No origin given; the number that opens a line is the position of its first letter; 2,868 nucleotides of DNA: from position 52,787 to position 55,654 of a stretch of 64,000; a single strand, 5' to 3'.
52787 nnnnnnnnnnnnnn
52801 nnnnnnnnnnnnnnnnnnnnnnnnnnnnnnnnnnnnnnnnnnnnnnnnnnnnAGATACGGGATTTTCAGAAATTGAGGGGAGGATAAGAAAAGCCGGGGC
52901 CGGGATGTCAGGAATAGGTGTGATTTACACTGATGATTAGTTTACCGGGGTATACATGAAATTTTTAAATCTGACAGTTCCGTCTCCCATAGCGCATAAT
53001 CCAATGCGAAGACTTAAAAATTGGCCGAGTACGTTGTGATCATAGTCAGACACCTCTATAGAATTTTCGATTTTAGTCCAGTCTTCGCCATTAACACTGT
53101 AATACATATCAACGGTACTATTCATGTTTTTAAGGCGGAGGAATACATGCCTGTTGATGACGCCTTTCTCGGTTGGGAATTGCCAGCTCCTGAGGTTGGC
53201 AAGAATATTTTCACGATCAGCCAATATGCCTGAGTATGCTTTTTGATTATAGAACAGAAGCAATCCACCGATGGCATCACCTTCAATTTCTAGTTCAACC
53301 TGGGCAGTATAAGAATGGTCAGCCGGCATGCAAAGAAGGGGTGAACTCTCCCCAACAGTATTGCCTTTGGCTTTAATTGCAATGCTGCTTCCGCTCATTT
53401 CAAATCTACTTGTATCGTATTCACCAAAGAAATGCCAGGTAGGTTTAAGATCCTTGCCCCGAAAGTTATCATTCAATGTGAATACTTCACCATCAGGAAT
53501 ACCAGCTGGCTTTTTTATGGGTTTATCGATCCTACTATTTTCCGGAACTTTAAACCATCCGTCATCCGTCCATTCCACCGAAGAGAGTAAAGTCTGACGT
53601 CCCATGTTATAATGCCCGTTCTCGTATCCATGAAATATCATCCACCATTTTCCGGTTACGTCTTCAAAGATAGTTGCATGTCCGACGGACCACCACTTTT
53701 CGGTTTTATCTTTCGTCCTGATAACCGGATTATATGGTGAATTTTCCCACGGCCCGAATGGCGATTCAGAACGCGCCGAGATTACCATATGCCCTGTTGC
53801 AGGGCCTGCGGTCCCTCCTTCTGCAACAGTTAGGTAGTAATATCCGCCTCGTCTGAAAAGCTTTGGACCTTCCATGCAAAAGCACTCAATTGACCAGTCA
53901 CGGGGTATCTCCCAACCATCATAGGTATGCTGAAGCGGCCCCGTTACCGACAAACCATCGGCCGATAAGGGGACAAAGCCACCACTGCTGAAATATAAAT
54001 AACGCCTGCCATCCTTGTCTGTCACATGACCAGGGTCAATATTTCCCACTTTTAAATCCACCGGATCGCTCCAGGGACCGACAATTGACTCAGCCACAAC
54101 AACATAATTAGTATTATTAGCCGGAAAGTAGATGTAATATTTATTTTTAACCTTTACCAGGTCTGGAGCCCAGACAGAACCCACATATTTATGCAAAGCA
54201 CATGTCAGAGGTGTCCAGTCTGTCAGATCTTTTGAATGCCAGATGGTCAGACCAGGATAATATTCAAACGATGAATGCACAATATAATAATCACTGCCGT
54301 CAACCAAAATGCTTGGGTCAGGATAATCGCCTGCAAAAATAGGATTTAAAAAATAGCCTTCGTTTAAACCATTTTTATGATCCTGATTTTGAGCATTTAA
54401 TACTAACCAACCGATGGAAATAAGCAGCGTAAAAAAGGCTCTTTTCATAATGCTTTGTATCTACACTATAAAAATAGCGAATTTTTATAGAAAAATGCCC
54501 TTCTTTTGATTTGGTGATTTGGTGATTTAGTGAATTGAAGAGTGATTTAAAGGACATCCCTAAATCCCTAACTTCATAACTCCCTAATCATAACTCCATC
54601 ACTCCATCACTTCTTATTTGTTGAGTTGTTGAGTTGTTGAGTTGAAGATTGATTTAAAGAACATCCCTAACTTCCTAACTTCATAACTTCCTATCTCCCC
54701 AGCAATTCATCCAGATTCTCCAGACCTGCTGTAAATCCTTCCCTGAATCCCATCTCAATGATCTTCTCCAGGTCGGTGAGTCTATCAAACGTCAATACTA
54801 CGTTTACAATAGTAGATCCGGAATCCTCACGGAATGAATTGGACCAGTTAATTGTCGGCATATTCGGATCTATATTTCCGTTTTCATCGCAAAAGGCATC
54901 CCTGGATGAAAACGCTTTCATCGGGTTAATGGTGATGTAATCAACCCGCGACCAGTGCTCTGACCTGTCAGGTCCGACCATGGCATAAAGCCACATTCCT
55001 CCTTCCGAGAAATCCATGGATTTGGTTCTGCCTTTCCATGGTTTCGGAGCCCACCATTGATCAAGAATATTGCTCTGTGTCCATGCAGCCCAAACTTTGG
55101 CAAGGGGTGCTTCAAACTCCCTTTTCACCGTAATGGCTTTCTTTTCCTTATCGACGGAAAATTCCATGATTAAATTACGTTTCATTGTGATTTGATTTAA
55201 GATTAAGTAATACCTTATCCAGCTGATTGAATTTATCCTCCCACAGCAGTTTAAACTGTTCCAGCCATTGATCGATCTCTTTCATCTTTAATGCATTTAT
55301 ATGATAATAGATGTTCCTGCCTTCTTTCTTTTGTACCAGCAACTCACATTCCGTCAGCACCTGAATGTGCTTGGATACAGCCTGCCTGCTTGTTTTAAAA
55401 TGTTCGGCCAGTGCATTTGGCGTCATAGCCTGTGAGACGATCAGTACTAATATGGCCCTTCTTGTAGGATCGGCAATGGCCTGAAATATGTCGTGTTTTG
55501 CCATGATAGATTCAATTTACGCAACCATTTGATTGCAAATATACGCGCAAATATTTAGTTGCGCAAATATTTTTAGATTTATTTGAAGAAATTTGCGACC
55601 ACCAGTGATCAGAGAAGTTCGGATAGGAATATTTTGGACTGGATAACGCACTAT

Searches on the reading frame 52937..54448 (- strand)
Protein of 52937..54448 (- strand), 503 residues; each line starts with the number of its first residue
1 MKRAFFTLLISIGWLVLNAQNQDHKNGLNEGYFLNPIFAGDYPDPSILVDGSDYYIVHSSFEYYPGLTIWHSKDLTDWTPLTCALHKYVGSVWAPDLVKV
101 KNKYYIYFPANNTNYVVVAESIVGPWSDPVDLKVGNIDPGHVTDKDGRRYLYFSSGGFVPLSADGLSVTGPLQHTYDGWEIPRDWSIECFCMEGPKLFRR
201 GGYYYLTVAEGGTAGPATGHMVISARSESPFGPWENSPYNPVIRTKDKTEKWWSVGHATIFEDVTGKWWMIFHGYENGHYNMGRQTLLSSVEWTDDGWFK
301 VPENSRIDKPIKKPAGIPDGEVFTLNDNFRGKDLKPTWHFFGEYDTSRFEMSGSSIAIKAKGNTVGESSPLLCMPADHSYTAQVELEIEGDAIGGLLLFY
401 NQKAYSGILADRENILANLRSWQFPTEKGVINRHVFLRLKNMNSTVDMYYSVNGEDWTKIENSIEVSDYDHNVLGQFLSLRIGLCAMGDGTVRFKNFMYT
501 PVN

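Call 55: search_protein_families(library=pfam, proteins=[window:52937-54448:-], max_evalue=0.001)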
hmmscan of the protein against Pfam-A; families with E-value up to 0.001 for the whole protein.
window:52937-54448:- (503 aa): 2 families
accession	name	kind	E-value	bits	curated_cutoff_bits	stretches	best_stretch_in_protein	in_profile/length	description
PF04616.20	Glyco_hydro_43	-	3.9e-86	289.4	32.2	1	33-299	1-288/288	Glycosyl hydrolases family 43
PF17851.8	GH43_C2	-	4e-09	36.9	22.7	1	327-499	2-202/203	Beta xylosidase C-terminal Concanavalin A-like domain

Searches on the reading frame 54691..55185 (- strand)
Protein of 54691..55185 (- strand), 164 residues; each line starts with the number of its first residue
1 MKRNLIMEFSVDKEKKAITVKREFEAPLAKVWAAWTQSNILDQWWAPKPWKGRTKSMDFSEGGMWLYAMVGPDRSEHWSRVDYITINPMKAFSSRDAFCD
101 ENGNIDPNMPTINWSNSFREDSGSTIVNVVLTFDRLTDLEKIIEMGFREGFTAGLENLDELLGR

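Call 55: search_protein_families(library=pfam, proteins=[window:54691-55185:-], max_evalue=0.001)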
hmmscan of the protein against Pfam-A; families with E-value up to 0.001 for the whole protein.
window:54691-55185:- (164 aa): 1 family
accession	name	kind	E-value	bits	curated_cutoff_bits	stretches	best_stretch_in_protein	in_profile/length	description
PF08327.17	AHSA1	-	2e-17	64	22.1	1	26-163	2-125/125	Activator of Hsp90 ATPase homolog 1-like protein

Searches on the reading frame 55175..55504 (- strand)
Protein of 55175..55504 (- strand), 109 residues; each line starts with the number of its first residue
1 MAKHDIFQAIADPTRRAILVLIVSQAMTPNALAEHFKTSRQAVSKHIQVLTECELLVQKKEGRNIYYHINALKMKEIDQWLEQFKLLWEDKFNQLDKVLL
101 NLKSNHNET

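Call 55: search_protein_families(library=pfam, proteins=[window:55175-55504:-], max_evalue=0.001)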
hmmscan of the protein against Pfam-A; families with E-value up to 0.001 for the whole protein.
window:55175-55504:- (109 aa): 4 families
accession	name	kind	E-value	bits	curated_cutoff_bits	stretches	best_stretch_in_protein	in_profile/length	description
PF12840.13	HTH_20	-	1.3e-11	44.7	27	1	10-56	1-48/51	Helix-turn-helix domain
PF12802.13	MarR_2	-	1.3e-06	28.9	27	1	18-60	10-54/61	MarR family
PF01022.26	HTH_5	-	1.3e-06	28.6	22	1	12-55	1-44/47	Bacterial regulatory protein, arsR family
PF08279.18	HTH_11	-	5.5e-06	26.6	25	1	19-67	6-54/55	HTH domain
